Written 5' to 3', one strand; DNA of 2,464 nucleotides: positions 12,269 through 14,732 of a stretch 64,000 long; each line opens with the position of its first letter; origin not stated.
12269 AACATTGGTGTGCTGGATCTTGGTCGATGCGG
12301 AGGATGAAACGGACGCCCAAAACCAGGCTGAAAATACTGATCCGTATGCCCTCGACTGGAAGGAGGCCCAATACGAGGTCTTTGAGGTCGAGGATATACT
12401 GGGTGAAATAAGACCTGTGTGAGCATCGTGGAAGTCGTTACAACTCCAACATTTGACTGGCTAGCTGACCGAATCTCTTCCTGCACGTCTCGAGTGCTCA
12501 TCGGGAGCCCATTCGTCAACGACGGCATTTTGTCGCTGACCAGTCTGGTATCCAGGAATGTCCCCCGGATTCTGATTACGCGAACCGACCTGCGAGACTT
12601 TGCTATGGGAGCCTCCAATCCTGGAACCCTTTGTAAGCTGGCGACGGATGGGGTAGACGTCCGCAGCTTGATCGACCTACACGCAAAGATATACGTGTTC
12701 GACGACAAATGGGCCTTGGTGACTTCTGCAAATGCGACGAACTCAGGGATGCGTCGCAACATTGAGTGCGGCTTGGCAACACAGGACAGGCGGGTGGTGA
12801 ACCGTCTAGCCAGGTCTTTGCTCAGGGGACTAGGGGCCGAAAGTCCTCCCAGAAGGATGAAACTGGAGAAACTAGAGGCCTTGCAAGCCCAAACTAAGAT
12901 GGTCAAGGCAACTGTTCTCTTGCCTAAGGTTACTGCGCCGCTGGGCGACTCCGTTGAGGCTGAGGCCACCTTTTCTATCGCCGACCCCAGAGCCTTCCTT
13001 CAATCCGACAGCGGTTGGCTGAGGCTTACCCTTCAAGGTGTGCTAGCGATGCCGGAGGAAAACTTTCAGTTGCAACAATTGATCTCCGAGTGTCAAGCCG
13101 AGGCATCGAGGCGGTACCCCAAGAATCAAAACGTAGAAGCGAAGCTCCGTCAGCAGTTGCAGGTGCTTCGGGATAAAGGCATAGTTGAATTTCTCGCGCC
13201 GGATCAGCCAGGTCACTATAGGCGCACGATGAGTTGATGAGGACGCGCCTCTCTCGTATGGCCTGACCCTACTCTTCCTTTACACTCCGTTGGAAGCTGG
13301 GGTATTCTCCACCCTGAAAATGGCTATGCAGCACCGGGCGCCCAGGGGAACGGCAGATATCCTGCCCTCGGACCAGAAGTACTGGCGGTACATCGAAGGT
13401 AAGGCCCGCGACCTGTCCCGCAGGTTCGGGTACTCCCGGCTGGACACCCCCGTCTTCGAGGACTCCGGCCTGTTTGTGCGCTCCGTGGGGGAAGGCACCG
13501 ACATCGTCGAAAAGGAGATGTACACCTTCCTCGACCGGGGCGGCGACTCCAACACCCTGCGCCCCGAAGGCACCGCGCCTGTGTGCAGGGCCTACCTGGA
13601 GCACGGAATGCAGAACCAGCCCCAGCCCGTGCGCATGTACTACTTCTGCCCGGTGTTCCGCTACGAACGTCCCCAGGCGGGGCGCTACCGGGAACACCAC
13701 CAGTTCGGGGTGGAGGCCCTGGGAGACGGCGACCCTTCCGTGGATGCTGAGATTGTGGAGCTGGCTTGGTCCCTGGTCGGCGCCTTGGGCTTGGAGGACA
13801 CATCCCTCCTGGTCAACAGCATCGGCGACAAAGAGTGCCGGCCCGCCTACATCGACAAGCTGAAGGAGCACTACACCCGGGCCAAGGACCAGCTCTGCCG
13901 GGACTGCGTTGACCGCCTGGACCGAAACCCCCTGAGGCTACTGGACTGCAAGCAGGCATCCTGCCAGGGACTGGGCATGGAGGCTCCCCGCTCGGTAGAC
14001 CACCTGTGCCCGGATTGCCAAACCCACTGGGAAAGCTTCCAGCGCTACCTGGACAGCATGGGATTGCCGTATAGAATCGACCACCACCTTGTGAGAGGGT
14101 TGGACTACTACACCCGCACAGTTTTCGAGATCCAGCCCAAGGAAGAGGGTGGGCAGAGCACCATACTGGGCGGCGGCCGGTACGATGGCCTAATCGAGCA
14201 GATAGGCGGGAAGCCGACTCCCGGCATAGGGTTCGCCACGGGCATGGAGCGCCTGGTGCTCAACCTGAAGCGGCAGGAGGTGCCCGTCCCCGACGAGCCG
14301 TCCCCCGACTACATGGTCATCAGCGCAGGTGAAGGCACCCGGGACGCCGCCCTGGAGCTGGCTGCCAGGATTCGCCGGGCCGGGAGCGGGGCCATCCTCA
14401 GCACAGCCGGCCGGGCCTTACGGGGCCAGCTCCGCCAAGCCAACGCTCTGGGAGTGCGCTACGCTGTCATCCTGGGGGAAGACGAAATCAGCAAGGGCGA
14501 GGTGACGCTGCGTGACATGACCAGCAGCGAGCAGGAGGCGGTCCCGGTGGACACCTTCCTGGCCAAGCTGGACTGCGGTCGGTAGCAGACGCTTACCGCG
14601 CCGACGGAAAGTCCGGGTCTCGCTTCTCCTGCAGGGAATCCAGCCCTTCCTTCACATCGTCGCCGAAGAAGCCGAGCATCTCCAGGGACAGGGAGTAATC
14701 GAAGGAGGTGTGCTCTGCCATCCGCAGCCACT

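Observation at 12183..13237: Two-gene insert between relA and hisS: hyper-acidic 60-aa protein translationally coupled to a single-HKD PLD nuclease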

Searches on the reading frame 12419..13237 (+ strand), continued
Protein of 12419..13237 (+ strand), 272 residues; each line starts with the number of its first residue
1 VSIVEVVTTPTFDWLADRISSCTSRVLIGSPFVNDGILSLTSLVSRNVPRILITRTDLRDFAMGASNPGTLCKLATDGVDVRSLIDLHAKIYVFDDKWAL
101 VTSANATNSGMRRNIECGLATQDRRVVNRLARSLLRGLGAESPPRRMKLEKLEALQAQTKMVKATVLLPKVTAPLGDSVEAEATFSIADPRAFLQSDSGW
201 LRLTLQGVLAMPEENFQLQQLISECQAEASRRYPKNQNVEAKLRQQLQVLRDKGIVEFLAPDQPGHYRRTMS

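Call 15: find_related_loci(query=A1, collection=genome_contigs, flank=6000)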
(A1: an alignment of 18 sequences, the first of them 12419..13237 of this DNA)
Query A1 (272 aa) in genome_contigs; peptide patterns used: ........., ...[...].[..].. (x = any residue, [..] = any of these).
311 stretches matched a pattern; 197 encode a relative of the query (tblastn E <= 1e-3); the best 80 are kept; 80 distinct loci.
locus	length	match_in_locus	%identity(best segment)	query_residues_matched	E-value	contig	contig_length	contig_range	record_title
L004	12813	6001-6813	82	1-272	6e-152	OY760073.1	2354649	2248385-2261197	MAG: Dehalococcoidia bacterium isolate c30765d4-caf5-4d90-88bc-dc8b2ca32de7 genome assembly, chromosome: 1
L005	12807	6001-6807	63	1-272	9e-113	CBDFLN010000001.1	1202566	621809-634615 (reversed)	MAG: Dehalococcoidia bacterium isolate 003fc3b9-e64e-4308-b6bf-e309b32d3edc genome assembly, contig: contig_1, whole gen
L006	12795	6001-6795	61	5-272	2e-106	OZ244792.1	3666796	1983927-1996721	MAG: Dehalococcoidia bacterium isolate ad4dcc4a-e611-4ae4-9ebb-ef3820abf337 genome assembly, chromosome: 1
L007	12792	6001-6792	60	5-271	2e-105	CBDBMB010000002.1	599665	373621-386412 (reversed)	MAG: Dehalococcoidia bacterium isolate f924c066-0816-4e29-94a4-99ec22a44702 genome assembly, contig: contig_2, whole gen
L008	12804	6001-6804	59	2-272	2e-104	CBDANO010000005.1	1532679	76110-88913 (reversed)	MAG: Dehalococcoidia bacterium isolate 1dff0245-5182-46b0-9be5-142435b856ce genome assembly, contig: contig_5, whole gen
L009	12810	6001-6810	59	1-272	3e-103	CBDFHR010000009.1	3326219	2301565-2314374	MAG: Dehalococcoidia bacterium isolate d69144cb-8fdf-44db-909b-5cac20385fca genome assembly, contig: contig_9, whole gen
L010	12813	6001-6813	59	1-272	3e-102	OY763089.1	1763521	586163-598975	MAG: Dehalococcoidia bacterium isolate e66569de-989e-459c-8942-bbbb2819a0b0 genome assembly, chromosome: 1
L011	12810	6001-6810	59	1-272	1e-100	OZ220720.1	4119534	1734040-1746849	MAG: Dehalococcoidia bacterium isolate c1ccb28d-03af-49da-9b48-84a9185dfe7a genome assembly, chromosome: 1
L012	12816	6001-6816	57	1-272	1e-98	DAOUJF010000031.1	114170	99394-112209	MAG TPA_asm: Dehalococcoidia bacterium isolate S32_247 k113_931134, whole genome shotgun sequence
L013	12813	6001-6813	57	1-272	2e-98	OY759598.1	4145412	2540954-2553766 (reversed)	MAG: Dehalococcoidia bacterium isolate 9e3974e8-1b76-4a2a-ace1-a6b9f67a3735 genome assembly, chromosome: 1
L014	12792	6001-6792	58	1-271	2e-98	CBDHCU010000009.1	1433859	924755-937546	MAG: Dehalococcoidia bacterium isolate 55646556-b4c4-4674-9987-911c49b4817b genome assembly, contig: contig_7, whole gen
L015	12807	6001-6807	57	1-272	3e-97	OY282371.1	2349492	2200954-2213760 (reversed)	MAG: uncultured Dehalococcoidia bacterium genome assembly, chromosome: 1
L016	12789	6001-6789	57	1-271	4e-96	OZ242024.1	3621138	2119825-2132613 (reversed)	MAG: Dehalococcoidia bacterium isolate d43f8009-68d3-414f-887a-1f958e937587 genome assembly, chromosome: 1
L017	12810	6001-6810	56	4-272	3e-95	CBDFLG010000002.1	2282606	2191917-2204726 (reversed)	MAG: Dehalococcoidia bacterium isolate efce6ea5-ba2a-426c-ac69-3e93deb07a8c genome assembly, contig: contig_2, whole gen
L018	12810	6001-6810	55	1-272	9e-95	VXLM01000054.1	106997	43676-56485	MAG: Dehalococcoidia bacterium isolate SB0661_bin_13 NODE_230_length_106997_cov_23.777290, whole genome shotgun sequence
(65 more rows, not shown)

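Call 44: search_protein_families(library=pfam, proteins=[L002:4951-5853:+], max_evalue=0.1)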
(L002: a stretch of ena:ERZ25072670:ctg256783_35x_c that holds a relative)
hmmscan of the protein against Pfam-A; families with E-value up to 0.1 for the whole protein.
L002:4951-5853:+ (300 aa): 0 families

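Call 60: list_cluster_members(proteins=[P0001, P0144, P0002, P0166, P0169, P0173, P0177, P0184, P0193, P0204])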
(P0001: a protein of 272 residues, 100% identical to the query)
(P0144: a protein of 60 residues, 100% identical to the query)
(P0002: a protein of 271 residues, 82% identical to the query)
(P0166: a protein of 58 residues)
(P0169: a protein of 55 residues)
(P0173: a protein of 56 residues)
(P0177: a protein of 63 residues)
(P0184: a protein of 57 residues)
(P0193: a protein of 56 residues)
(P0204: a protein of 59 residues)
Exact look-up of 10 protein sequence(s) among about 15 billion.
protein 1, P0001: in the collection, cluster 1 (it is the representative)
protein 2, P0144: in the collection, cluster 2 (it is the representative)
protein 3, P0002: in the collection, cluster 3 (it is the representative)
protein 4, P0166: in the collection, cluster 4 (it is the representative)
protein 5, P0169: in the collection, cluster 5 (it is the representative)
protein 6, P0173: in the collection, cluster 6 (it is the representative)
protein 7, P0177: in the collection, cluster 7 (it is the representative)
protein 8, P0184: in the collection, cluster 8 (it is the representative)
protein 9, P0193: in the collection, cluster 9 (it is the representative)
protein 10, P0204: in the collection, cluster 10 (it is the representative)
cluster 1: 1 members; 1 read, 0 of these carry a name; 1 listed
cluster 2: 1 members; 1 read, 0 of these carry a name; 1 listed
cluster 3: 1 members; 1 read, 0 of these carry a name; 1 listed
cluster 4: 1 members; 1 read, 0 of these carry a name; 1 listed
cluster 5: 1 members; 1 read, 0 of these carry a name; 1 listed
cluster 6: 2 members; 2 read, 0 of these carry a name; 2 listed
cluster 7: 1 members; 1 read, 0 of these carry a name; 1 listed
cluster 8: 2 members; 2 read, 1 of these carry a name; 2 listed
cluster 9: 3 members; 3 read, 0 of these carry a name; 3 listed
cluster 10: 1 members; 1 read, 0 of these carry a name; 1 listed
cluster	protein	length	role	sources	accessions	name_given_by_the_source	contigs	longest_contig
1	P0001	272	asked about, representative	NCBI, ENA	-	-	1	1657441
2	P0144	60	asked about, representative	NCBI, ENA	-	-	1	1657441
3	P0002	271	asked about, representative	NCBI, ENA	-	-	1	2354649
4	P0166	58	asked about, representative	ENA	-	-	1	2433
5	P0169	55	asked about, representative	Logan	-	-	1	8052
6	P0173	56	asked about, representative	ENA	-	-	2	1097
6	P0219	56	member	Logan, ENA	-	-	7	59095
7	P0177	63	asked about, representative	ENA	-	-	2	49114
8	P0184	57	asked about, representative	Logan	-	-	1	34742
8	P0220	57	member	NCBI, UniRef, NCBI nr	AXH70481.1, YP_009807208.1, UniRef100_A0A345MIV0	hypothetical protein HOT75_gp094 [Gordonia phage Daredevil] | Uncharacterized protein n=1 Tax=Gordonia phage Daredevil TaxID=2283286 ...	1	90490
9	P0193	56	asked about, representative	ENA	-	-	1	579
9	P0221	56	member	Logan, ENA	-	-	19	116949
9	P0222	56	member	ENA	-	-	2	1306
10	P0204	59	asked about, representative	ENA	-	-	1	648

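Call 64: predict_structure(alignment_id=A6)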
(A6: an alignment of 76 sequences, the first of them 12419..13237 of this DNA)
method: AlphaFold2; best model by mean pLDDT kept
length: 272 residues; sequences in the alignment: 76
mean_pLDDT: 89.5   pTM: 0.86
mean pLDDT of the five models: 89.5, 89.1, 88.6, 88.1, 87.7
residues with pLDDT >= 90: 205; 70-90: 37; 50-70: 22; < 50: 8
segments of 3 or more residues with pLDDT < 50: 106-111
pLDDT, mean of each block of 10 residues (from residue 1): 75 90 97 91 96 96 93 98 92 97 60 67 97 95 94 96 85 54 90 95 97 95 96 93 95 93 90 93
secondary structure, 60 per line:
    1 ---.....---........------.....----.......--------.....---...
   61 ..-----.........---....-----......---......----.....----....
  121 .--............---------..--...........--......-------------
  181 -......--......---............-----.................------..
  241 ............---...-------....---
elements in order: E4-8 H12-19 E26-30 H35-41 E50-54 H58-62 H68-76 E80-83 E89-94 E98-103 H108-112 E117-121 H124-135 H149-159 E162-167 E182-187 H190-195 H199-210 H218-232 H239-252 E256-258 E266-269

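Call 66: fold_search(model_id=the predicted structure, library=pdb)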
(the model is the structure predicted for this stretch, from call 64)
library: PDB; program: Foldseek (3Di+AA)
matches with E <= 10: 892; with E <= 0.001: 61
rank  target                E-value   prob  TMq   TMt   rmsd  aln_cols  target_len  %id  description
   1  6ehi_D                1.8e-06  1.00  0.42  0.67   3.6       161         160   22  NucT from Helicobacter pylori (released 2018-01-17)
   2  5bpi_C                1.8e-06  1.00  0.34  0.36   4.6       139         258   17  Structure of TrmBL2, an archaeal chromatin protein, shows a novel mode of DNA binding. (released 2015-09-02)
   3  4kyw_A                1.8e-06  1.00  0.26  0.28  18.2       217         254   16  Restriction endonuclease DPNI in complex with two DNA molecules (released 2014-06-04)
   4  1byr                  4.6e-06  1.00  0.42  0.70   4.0       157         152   16  CRYSTAL STRUCTURE OF A PHOSPHOLIPASE D FAMILY MEMBER, NUC FROM SALMONELLA TYPHIMURIUM (released 1999-10-19)
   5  6ehi_B                5.1e-06  1.00  0.40  0.64   3.7       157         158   19  NucT from Helicobacter pylori (released 2018-01-17)
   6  5box_A                5.1e-06  1.00  0.36  0.37   4.3       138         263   14  Structure of TrmBL2, an archaeal chromatin protein, shows a novel mode of DNA binding. (released 2015-09-02)
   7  5bpi_D                5.4e-06  1.00  0.35  0.37   4.3       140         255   16  Structure of TrmBL2, an archaeal chromatin protein, shows a novel mode of DNA binding. (released 2015-09-02)
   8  7e0m_B                5.4e-06  1.00  0.40  0.29  11.1       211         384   19  Crystal structure of phospholipase D (released 2021-12-22)
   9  5bpd_C                6.5e-06  1.00  0.34  0.36   4.7       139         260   17  Structure of TrmBL2, an archaeal chromatin protein, shows a novel mode of DNA binding. (released 2015-09-02)
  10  4esj_A                7.3e-06  1.00  0.25  0.27  17.0       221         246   16  RESTRICTION ENDONUCLEASE DpnI IN COMPLEX WITH TARGET DNA (released 2012-06-13)
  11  9fhs                  8.7e-06  1.00  0.41  0.31   4.3       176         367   16  Structure of the F13 protein of Vaccinia virus (F432 crystal form) (released 2025-03-12)
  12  8yr5_H                8.7e-06  1.00  0.41  0.27  18.6       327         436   11  Crystal structure of E. coli phosphatidylserine synthase in apo state (released 2024-11-20)
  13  9fiz                  9.3e-06  1.00  0.41  0.32   4.2       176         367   16  Structure of the F13 protein (mutant A295E) of Vaccinia virus (released 2025-03-12)
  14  6ehi_A                1.1e-05  1.00  0.41  0.66   3.7       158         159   20  NucT from Helicobacter pylori (released 2018-01-17)
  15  5bpd_D                1.2e-05  1.00  0.35  0.37   4.3       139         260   16  Structure of TrmBL2, an archaeal chromatin protein, shows a novel mode of DNA binding. (released 2015-09-02)
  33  4ggj                  4.6e-05  1.00  0.38  0.59   4.1       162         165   20  Crystal structure of Zucchini from mouse (mZuc / PLD6 / MitoPLD) (released 2012-10-10)
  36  4esj_B                6.2e-05  1.00  0.25  0.28  17.7       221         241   15  RESTRICTION ENDONUCLEASE DpnI IN COMPLEX WITH TARGET DNA (released 2012-06-13)
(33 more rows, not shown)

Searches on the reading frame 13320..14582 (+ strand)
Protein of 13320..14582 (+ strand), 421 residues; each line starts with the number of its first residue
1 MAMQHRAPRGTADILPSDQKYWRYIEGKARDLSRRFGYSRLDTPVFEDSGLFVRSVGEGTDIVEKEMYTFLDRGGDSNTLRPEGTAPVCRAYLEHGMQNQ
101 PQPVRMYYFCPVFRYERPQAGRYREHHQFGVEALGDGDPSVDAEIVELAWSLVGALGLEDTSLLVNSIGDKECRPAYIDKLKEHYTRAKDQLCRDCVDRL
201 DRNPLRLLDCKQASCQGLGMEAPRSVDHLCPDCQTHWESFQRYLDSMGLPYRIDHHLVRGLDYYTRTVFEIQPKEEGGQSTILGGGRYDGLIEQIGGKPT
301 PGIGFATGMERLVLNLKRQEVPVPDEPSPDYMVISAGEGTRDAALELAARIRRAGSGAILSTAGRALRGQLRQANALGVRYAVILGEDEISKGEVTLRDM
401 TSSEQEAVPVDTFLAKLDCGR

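Call 67: find_related_loci(query=window:13320-14582:+, collection=metagenome_contigs, flank=5000)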
Query window:13320-14582:+ (421 aa) in metagenome_contigs; peptide patterns used: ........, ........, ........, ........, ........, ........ (x = any residue, [..] = any of these).
600 stretches matched a pattern (row limit reached: there are more); 595 encode a relative of the query (tblastn E <= 1e-3); the best 80 are kept; 80 distinct loci.
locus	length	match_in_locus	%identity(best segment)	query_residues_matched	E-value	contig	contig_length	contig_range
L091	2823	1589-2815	71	6-414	0e+0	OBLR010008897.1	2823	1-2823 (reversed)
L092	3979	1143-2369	69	6-414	0e+0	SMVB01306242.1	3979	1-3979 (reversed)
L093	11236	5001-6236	66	6-417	0e+0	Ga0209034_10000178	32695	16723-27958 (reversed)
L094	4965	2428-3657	60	5-414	0e+0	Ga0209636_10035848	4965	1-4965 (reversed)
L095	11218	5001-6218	61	5-410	5e-168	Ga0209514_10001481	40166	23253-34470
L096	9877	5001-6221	56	5-411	4e-167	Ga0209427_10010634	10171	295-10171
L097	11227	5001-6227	71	6-414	0e+0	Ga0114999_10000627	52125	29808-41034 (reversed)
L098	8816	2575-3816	57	5-417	9e-153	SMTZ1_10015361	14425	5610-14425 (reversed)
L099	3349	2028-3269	51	4-417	2e-152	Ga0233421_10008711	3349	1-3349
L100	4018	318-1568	52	1-418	2e-149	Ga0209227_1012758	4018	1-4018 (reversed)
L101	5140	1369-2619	50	1-417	3e-146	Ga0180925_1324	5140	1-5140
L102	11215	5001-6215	53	5-409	5e-144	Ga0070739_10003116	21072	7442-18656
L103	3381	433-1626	53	5-402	2e-144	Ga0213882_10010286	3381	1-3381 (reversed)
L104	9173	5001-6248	49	4-417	3e-136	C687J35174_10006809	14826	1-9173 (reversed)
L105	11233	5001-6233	49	1-411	2e-135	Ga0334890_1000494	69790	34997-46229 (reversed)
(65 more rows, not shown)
